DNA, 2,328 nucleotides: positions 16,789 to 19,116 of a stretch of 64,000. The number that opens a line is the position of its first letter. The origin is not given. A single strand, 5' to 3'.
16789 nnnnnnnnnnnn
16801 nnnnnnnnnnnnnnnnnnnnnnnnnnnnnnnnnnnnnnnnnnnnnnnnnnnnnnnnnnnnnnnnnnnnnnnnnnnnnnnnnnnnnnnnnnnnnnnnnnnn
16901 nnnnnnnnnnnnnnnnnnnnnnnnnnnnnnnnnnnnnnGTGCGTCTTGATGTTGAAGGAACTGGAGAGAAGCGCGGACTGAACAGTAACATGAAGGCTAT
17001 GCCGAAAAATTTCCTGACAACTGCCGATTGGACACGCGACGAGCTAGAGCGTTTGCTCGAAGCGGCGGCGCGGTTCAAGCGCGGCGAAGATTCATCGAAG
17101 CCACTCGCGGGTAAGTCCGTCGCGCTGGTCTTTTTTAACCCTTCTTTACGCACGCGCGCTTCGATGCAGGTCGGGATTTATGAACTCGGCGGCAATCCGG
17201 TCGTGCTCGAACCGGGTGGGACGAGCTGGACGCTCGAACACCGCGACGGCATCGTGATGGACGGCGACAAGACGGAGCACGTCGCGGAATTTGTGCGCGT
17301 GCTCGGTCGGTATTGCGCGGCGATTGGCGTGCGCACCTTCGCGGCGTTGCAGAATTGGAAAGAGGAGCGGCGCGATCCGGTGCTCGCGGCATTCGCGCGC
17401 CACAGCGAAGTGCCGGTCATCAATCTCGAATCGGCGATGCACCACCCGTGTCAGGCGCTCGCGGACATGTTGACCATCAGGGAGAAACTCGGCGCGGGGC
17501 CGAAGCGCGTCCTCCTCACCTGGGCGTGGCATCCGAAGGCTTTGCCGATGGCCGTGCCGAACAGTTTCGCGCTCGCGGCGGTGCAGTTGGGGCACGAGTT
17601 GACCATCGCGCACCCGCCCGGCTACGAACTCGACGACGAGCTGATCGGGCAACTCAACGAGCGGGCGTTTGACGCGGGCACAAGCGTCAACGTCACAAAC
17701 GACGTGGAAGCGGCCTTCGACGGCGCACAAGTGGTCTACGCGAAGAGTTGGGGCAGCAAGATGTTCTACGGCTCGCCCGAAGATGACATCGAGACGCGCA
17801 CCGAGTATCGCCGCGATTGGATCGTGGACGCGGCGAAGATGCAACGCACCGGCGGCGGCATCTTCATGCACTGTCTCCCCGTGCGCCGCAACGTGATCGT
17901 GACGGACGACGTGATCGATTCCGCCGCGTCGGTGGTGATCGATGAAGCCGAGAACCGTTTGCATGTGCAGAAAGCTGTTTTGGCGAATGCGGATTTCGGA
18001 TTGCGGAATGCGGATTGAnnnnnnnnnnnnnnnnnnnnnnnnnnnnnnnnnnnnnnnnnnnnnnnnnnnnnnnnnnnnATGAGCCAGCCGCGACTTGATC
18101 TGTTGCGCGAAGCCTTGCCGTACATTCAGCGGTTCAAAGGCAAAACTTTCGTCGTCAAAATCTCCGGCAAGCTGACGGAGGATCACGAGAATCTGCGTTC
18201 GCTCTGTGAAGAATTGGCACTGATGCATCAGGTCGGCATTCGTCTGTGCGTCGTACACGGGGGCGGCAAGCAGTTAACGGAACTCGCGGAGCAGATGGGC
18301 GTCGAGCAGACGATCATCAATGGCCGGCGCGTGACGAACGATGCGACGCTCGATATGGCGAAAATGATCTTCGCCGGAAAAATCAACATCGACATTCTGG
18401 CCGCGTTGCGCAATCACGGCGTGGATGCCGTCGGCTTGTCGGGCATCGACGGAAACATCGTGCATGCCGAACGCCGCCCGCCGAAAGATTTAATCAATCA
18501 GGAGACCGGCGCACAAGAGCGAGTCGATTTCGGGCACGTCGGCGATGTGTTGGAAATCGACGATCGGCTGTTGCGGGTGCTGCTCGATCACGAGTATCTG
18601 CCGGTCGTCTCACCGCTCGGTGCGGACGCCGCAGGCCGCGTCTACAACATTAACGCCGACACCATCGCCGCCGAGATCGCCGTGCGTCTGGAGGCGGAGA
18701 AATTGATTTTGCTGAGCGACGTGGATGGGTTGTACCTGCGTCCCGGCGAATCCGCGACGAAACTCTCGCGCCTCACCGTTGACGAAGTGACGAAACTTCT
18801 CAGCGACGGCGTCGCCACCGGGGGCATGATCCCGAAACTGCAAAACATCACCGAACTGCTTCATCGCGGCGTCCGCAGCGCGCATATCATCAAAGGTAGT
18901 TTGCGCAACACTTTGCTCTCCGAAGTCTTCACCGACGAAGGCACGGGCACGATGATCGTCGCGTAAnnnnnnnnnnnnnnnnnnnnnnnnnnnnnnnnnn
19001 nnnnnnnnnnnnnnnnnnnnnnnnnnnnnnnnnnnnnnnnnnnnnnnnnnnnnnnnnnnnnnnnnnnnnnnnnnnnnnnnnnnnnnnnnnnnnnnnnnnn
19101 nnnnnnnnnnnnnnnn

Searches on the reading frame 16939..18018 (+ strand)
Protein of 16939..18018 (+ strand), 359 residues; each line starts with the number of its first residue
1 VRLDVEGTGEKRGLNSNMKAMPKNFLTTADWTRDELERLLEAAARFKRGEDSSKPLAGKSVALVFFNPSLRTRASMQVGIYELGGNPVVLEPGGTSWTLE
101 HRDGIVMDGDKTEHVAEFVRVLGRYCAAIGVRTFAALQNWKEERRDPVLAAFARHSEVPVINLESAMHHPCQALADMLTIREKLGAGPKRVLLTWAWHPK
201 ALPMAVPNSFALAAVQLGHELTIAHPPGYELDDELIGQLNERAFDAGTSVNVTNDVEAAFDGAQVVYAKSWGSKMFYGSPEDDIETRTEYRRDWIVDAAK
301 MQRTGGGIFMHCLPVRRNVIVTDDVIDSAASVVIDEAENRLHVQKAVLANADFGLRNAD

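Call 3: search_protein_families(library=pfam, proteins=[window:16939-18018:+], max_evalue=0.01)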
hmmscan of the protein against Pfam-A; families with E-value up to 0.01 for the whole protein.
window:16939-18018:+ (359 aa): 2 families
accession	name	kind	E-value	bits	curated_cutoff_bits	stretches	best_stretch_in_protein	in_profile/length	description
PF02729.26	OTCace_N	-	9.9e-38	130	29.9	1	23-182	1-148/148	Aspartate/ornithine carbamoyltransferase, carbamoyl-P binding domain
PF00185.30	OTCace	-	2.6e-31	109.2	29.4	1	206-349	15-155/157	Aspartate/ornithine carbamoyltransferase, Asp/Orn binding domain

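Call 4: search_protein_families(library=ncbifam, proteins=[window:16939-18018:+], max_evalue=0.01)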
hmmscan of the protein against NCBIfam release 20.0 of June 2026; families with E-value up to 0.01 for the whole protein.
window:16939-18018:+ (359 aa): 16 families
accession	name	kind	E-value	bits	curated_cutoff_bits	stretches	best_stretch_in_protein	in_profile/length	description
NF003384.0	PRK04523.1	equivalog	1.1e-132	442.2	288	1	22-349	3-330/336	N-acetylornithine carbamoyltransferase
NF001986.0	PRK00779.1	subfamily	1.9e-68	230.8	306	1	20-349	3-301/307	ornithine carbamoyltransferase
TIGR00658.1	orni_carb_tr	equivalog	1.2e-60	205.3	280.85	1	23-349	1-300/304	ornithine carbamoyltransferase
NF011380.0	PRK14805.1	equivalog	9.3e-56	189.1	421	1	23-349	2-297/302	ornithine carbamoyltransferase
TIGR04384.1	putr_carbamoyl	exception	7.9e-45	153.4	500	1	24-349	1-304/330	putrescine carbamoyltransferase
NF003286.0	PRK04284.1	subfamily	1.5e-40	139.3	515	1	22-349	6-327/332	ornithine carbamoyltransferase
NF009213.0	PRK12562.1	subfamily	2.8e-32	112.4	559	2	23-315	7-277/334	ornithine carbamoyltransferase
NF011379.0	PRK14804.1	equivalog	2.4e-28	99.2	373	2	152-348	114-305/311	ornithine carbamoyltransferase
NF002470.0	PRK01713.1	equivalog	1.4e-27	97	545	1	23-318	8-280/334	ornithine carbamoyltransferase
NF005538.0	PRK07200.1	equivalog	1.8e-25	89.8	453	1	21-314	20-332/396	knotted carbamoyltransferase YgeW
NF002032.1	PRK00856.1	equivalog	3.3e-25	88.9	263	1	23-349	1-294/297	aspartate carbamoyltransferase catalytic subunit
TIGR00670.1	asp_carb_tr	equivalog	6.7e-25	87.8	236.95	1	24-349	2-300/304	aspartate carbamoyltransferase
TIGR03316.1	ygeW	equivalog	1.7e-24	86.5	500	1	21-322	17-337/391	knotted carbamoyltransferase YgeW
NF008853.0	PRK11891.1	equivalog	8.3e-14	51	560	1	10-348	75-394/430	aspartate carbamoyltransferase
NF006046.0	PRK08192.1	equivalog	1.4e-13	50.8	512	1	24-349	8-314/339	aspartate carbamoyltransferase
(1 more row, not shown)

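Call 24: search_solved_structures(query=window:16939-18018:+, max_evalue=1e-20, show_alignments=4)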
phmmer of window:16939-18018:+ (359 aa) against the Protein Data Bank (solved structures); distinct sequences matched with E-value up to 1e-20: 43.
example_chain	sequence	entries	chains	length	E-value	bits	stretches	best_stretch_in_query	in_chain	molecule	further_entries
3l05_A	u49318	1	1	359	1.1e-98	333.8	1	22-349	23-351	N-acetylornithine carbamoyltransferase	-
3m4n_A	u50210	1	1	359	1.1e-98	333.8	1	22-349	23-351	N-acetylornithine carbamoyltransferase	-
3l06_A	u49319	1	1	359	1.6e-98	333.4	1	22-349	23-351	N-acetylornithine carbamoyltransferase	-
3l02_A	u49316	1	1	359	1.6e-98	333.4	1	22-349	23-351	N-acetylornithine carbamoyltransferase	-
3kzc_A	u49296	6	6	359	2.2e-98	332.9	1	22-349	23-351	N-acetylornithine carbamoyltransferase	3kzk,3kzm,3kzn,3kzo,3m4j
3m5d_A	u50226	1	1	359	2.2e-98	332.9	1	22-349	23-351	N-acetylornithine carbamoyltransferase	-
3l04_A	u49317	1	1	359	2.2e-98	332.9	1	22-349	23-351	N-acetylornithine carbamoyltransferase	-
3m5c_A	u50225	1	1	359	2.2e-98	332.9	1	22-349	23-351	N-acetylornithine carbamoyltransferase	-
2g7m_X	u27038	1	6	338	9.3e-67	228.9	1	58-342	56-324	putative ornithine carbamoyltransferase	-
2fg6_X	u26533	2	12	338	9.3e-67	228.9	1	58-342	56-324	putative ornithine carbamoyltransferase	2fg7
1js1_X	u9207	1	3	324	1.2e-66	228.6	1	58-342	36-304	Transcarbamylase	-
1pvv_A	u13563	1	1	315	2.7e-43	151.7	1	23-352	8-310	Ornithine carbamoyltransferase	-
1a1s_A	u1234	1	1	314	2.8e-43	151.7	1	23-352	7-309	ORNITHINE CARBAMOYLTRANSFERASE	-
7nnf_A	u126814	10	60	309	1.8e-40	142.4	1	23-348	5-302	Ornithine carbamoyltransferase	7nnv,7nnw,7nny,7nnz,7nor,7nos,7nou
2i6u_A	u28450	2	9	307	2.4e-40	142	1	23-348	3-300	Ornithine carbamoyltransferase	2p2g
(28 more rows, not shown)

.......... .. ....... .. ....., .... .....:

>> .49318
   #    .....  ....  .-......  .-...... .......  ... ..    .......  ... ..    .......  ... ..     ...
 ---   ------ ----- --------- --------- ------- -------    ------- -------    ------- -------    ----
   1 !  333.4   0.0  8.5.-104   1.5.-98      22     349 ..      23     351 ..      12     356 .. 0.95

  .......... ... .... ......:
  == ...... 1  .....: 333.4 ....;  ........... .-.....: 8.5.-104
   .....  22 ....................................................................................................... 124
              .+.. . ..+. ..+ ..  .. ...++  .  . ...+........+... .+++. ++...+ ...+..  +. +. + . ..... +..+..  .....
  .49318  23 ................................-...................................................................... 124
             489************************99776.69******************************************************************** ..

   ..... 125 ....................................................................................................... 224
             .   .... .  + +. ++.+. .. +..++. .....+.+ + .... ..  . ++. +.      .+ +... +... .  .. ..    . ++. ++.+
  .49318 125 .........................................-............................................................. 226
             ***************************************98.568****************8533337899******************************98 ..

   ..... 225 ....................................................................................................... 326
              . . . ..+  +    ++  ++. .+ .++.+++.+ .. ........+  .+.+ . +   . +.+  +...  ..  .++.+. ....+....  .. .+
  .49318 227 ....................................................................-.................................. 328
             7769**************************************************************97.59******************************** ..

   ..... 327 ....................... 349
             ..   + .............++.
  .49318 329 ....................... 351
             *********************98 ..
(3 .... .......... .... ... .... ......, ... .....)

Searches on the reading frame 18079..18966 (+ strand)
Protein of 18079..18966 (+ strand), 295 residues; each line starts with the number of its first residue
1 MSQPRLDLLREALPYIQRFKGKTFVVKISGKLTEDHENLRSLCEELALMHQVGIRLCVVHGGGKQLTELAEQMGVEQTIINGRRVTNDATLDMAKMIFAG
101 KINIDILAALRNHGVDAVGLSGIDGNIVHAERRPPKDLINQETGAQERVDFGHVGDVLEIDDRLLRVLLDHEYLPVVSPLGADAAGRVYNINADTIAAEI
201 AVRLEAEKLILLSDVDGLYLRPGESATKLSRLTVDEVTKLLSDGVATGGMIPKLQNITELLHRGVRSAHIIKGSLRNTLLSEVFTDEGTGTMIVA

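Call 3: search_protein_families(library=pfam, proteins=[window:18079-18966:+], max_evalue=0.01)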
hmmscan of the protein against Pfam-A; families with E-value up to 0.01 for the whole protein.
window:18079-18966:+ (295 aa): 1 family
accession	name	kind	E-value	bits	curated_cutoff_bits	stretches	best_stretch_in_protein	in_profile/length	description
PF00696.33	AA_kinase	-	1.6e-52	179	24.9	1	22-271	1-233/234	Amino acid kinase family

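Call 4: search_protein_families(library=ncbifam, proteins=[window:18079-18966:+], max_evalue=0.01)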
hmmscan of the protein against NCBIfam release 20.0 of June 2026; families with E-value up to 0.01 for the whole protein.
window:18079-18966:+ (295 aa): 21 families
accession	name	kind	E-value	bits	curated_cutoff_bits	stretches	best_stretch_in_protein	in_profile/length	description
TIGR00761.1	argB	equivalog_domain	1.8e-66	224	151.3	1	23-270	1-231/231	acetylglutamate kinase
NF003641.0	PRK05279.1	equivalog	5.1e-53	180.5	344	1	6-294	10-290/441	amino-acid N-acetyltransferase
TIGR01890.1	N-Ac-Glu-synth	equivalog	3.1e-49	168.1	202.85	1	7-294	3-278/429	amino-acid N-acetyltransferase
NF010659.0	PRK14058.1-1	equivalog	3.7e-44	150.9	223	1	24-285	2-260/267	[LysW]-aminoadipate kinase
NF010661.0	PRK14058.1-3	equivalog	1.1e-37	129.7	251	1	23-291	2-268/283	acetylglutamate/acetylaminoadipate kinase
NF010662.0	PRK14058.1-4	equivalog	3.2e-37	128.2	194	1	24-293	2-261/264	[LysW]-aminoadipate/[LysW]-glutamate kinase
NF003387.0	PRK04531.1-2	equivalog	3.5e-36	124.6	426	1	17-293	28-286/441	acetylglutamate kinase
NF003386.0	PRK04531.1-1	equivalog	1.2e-23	83.8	417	1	21-293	40-291/442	acetylglutamate kinase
NF010660.0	PRK14058.1-2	equivalog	8.9e-18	65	241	1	25-273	3-241/249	[LysW]-aminoadipate/[LysW]-glutamate kinase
NF040647.1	IPPK_Arch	equivalog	4.4e-17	62.2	120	1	159-293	118-259/259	isopentenyl phosphate kinase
TIGR00746.1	arcC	equivalog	1.3e-11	44.2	358.25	1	190-294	207-308/309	carbamate kinase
NF009008.0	PRK12354.1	subfamily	4.4e-10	39.2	361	1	191-278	203-286/308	carbamate kinase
TIGR02076.1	pyrH_arch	equivalog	2.5e-08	33.8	158.05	1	193-293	118-221/222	UMP kinase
TIGR01027.1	proB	equivalog_domain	4.8e-08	32.5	186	1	191-294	143-252/363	glutamate 5-kinase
NF006926.0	PRK09411.1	equivalog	1.9e-07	30.6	416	1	179-277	188-282/297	carbamate kinase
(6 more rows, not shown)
